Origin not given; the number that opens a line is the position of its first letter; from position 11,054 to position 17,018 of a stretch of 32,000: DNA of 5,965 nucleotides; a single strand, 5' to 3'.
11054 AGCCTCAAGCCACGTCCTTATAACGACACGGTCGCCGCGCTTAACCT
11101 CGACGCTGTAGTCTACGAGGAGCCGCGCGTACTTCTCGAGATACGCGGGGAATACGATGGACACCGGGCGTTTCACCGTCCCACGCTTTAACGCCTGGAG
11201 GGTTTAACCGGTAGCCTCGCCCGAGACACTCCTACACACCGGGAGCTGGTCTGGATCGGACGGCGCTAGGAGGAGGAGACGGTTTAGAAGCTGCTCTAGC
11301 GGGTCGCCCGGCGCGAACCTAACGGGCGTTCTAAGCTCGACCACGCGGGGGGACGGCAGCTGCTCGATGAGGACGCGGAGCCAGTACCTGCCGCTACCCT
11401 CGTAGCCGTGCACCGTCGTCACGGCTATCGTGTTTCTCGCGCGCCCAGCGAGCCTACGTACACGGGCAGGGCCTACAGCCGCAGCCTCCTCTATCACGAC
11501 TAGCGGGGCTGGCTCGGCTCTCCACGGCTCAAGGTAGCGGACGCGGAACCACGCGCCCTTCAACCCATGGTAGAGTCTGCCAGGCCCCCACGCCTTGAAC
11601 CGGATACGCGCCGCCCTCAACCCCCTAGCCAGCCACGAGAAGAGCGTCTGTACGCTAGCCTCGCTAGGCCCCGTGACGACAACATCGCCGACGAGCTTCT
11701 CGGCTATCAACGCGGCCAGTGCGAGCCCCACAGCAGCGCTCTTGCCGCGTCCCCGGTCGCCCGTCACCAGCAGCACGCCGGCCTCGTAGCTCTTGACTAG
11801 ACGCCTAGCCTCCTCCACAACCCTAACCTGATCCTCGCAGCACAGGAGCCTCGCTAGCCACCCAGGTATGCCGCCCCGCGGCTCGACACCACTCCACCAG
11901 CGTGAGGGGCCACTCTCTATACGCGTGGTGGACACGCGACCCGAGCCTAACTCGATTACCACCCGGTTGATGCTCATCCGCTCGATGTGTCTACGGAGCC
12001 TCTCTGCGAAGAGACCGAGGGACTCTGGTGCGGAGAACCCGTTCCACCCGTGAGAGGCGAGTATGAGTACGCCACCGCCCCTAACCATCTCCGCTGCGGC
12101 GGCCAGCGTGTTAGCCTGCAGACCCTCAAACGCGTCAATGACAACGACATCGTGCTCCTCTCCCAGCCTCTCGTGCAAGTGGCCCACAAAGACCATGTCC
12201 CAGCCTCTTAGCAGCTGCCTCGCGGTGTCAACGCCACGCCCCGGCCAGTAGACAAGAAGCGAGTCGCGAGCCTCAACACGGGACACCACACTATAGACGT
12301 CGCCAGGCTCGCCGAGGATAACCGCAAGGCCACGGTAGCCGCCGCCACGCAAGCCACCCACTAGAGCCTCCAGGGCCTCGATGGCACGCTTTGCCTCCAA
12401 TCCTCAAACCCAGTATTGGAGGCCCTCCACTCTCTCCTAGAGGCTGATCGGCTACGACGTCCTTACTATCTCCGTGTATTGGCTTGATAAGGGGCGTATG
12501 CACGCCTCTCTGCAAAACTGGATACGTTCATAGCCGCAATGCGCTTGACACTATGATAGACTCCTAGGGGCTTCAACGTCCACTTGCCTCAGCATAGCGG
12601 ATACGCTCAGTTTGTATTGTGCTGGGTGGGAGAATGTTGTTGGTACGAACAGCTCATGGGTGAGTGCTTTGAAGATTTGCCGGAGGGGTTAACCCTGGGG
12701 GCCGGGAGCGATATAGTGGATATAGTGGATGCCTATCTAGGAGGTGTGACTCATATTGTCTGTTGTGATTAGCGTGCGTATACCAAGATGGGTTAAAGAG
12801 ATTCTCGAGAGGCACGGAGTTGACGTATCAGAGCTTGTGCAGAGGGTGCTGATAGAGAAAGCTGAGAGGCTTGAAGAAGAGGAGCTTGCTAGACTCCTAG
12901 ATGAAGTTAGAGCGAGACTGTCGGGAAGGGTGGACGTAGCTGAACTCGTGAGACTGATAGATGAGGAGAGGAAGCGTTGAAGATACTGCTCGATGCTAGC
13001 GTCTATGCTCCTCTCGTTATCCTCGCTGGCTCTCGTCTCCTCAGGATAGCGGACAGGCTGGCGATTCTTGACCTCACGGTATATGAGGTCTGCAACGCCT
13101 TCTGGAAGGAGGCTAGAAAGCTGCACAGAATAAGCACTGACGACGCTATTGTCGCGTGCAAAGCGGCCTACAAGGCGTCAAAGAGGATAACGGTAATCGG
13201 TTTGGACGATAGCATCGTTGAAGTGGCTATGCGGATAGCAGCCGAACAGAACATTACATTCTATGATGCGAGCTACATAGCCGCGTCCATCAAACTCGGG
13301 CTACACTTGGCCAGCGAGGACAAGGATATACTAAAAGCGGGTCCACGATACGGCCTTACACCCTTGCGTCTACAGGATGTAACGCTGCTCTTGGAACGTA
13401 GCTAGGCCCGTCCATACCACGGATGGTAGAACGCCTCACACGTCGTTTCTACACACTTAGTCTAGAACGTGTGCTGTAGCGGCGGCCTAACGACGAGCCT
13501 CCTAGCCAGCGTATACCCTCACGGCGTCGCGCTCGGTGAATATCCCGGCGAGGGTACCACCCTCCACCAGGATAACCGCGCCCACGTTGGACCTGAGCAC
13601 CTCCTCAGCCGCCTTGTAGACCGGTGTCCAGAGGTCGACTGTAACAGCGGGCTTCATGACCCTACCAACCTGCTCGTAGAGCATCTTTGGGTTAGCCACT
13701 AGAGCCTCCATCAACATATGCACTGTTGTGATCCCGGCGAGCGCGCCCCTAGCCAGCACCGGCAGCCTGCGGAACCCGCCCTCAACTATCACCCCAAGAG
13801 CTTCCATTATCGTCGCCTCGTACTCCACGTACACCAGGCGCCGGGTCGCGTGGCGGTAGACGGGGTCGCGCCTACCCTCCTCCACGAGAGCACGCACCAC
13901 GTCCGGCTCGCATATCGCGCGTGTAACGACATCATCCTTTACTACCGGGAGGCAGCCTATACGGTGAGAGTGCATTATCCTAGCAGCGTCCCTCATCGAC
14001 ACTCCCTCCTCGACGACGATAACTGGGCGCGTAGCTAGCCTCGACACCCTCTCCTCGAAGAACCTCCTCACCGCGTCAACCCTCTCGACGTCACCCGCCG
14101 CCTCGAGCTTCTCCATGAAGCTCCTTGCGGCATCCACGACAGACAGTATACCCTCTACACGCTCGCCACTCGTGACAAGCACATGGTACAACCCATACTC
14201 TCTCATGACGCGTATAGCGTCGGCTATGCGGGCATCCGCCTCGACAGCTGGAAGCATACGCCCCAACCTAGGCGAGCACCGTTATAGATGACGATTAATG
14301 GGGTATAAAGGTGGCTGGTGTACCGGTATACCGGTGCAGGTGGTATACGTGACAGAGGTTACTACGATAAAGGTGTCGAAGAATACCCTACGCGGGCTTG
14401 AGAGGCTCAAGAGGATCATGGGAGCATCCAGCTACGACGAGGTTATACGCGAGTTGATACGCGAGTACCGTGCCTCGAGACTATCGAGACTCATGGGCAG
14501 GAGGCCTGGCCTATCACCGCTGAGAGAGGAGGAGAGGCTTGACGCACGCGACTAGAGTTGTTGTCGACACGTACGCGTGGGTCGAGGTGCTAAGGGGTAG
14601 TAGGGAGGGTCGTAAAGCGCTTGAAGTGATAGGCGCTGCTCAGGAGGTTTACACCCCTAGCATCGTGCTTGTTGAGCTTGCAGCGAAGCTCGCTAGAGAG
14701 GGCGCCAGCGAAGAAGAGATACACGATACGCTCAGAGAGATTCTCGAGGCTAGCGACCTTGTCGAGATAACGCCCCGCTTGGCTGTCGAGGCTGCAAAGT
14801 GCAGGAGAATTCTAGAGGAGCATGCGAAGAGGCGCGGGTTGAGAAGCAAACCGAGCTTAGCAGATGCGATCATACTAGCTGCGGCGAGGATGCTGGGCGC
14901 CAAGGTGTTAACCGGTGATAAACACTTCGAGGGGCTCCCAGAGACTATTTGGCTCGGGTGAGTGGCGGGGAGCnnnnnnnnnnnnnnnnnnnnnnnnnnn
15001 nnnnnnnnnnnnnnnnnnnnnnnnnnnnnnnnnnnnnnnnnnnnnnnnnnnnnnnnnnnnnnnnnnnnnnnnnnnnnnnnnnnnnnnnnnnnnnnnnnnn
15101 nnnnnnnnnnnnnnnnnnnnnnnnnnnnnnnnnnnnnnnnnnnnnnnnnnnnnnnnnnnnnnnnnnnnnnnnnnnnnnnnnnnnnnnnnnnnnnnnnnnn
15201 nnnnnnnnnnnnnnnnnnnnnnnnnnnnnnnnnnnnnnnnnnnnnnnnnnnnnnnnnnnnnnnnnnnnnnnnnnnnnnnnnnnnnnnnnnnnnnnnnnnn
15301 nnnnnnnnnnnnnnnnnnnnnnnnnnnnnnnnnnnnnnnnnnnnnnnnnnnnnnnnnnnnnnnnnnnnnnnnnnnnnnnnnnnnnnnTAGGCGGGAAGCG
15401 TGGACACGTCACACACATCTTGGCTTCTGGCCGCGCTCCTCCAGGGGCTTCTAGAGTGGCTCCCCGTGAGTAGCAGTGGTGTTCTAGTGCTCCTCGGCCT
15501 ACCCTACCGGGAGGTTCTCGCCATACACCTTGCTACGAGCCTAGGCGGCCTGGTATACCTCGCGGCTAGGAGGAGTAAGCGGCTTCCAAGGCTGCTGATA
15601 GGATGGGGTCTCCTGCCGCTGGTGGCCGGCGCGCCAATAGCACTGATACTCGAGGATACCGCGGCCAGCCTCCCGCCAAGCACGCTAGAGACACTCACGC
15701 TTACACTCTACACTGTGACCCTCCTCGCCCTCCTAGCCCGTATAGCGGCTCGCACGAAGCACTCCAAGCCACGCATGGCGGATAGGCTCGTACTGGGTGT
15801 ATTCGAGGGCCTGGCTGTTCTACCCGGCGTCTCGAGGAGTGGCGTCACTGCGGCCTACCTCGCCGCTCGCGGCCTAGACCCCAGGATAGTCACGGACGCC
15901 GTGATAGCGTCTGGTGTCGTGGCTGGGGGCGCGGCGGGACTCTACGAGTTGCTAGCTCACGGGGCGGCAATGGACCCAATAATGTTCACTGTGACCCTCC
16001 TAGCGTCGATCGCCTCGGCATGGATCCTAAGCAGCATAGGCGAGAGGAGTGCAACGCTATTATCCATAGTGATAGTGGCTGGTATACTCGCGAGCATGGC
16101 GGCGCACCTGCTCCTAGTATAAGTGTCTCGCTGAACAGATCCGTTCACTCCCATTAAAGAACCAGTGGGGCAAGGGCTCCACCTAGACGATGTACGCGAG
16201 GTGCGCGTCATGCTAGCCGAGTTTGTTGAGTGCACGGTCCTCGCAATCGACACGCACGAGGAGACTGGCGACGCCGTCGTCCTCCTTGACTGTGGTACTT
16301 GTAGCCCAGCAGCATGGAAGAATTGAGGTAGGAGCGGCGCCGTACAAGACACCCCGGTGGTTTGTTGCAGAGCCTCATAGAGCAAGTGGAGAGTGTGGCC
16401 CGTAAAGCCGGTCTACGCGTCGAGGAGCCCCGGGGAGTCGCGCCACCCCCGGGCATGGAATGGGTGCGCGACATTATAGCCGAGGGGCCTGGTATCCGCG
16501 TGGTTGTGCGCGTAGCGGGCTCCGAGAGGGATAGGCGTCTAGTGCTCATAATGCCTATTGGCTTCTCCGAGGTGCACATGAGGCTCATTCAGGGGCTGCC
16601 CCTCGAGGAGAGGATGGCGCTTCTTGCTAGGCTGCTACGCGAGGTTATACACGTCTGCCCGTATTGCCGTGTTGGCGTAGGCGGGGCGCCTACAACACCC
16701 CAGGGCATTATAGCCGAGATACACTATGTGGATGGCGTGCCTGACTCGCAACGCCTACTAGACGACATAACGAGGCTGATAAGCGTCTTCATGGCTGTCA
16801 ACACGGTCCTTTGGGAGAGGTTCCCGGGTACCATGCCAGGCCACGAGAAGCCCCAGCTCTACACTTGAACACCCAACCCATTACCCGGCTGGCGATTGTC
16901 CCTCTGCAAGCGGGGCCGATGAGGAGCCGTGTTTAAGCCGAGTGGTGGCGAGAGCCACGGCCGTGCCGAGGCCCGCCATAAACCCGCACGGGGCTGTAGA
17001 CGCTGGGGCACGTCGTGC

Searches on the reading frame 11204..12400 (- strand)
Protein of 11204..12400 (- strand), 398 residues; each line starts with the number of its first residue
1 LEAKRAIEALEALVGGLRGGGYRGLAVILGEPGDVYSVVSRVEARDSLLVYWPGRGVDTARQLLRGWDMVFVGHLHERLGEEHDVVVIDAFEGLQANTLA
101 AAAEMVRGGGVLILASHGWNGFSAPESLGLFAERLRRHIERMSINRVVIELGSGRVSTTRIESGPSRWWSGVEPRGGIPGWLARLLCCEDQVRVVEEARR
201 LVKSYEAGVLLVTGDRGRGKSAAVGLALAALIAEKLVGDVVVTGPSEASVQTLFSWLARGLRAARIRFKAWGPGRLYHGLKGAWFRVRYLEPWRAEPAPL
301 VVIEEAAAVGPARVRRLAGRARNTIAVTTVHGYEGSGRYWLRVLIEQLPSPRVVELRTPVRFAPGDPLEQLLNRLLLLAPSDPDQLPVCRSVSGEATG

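Call 48: search_protein_families(library=pfam, proteins=[window:11204-12400:-], max_evalue=0.001)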
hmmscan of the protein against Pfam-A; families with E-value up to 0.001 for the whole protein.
window:11204-12400:- (398 aa): 4 families
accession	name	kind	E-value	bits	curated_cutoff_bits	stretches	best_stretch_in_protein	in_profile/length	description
PF05127.21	NAT10_TcmA_helicase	-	1.2e-38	133.1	22.7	1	212-378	2-175/176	RNA cytidine acetyltransferase NAT10/TcmA, helicase domain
PF08351.18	TmcA_N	-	6.7e-10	39.6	22.7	1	74-135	89-148/178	tRNA(Met) cytidine acetyltransferase TmcA, N-terminal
PF13401.12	AAA_22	-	3.1e-06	28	27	0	206-317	4-104/130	AAA domain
PF13604.12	AAA_30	-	7.9e-06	26.2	27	1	203-326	14-117/191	AAA domain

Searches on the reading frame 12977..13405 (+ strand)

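Call 48: search_protein_families(library=pfam, proteins=[window:12977-13405:+], max_evalue=0.001)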
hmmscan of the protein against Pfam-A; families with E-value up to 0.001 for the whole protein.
window:12977-13405:+ (142 aa): 1 family
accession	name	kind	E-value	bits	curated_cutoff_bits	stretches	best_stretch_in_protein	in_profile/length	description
PF01850.27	PIN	-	4.9e-07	30.8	23.6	1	21-120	24-116/120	PIN domain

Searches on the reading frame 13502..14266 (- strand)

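Call 48: search_protein_families(library=pfam, proteins=[window:13502-14266:-], max_evalue=0.001)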
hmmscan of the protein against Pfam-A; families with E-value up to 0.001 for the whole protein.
window:13502-14266:- (254 aa): 1 family
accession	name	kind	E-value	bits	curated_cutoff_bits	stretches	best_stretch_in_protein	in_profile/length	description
PF00571.33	CBS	-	6e-29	100.6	24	4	74-128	1-56/57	CBS domain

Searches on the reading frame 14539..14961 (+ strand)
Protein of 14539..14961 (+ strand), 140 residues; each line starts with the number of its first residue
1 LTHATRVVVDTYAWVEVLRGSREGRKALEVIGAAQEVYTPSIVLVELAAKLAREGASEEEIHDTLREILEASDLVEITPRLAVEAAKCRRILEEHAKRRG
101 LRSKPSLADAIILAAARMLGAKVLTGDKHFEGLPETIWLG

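Call 48: search_protein_families(library=pfam, proteins=[window:14539-14961:+], max_evalue=0.001)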
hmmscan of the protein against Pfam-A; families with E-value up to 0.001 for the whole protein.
window:14539-14961:+ (140 aa): 2 families
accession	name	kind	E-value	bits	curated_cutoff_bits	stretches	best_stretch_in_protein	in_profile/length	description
PF01850.27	PIN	-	2.6e-19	70.4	23.6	1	7-131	1-115/120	PIN domain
PF08766.16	DEK_C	-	0.00062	20.1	24.8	0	57-84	2-29/54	DEK C terminal domain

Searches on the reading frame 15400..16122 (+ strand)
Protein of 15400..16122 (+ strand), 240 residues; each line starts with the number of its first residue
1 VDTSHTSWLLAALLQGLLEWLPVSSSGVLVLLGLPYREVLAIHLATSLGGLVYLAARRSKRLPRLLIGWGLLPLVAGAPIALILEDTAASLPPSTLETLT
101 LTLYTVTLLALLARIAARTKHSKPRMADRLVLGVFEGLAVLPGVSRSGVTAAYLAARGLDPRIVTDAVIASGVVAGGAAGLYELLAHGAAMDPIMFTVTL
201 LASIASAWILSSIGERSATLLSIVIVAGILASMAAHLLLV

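Call 48: search_protein_families(library=pfam, proteins=[window:15400-16122:+], max_evalue=0.001)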
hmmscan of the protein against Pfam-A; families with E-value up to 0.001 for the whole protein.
window:15400-16122:+ (240 aa): 1 family
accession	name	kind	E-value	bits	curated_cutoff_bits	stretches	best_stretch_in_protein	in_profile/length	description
PF02673.24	BacA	-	4.2e-18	66.4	33.4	1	10-209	3-230/257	Bacitracin resistance protein BacA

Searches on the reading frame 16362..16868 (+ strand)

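Call 48: search_protein_families(library=pfam, proteins=[window:16362-16868:+], max_evalue=0.001)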
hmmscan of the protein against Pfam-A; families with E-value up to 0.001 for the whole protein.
window:16362-16868:+ (168 aa): 1 family
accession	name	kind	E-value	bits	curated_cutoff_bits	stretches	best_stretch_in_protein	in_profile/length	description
PF10061.14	DUF2299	-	6.4e-11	42.6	22.8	1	15-149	8-137/138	Uncharacterized conserved protein (DUF2299)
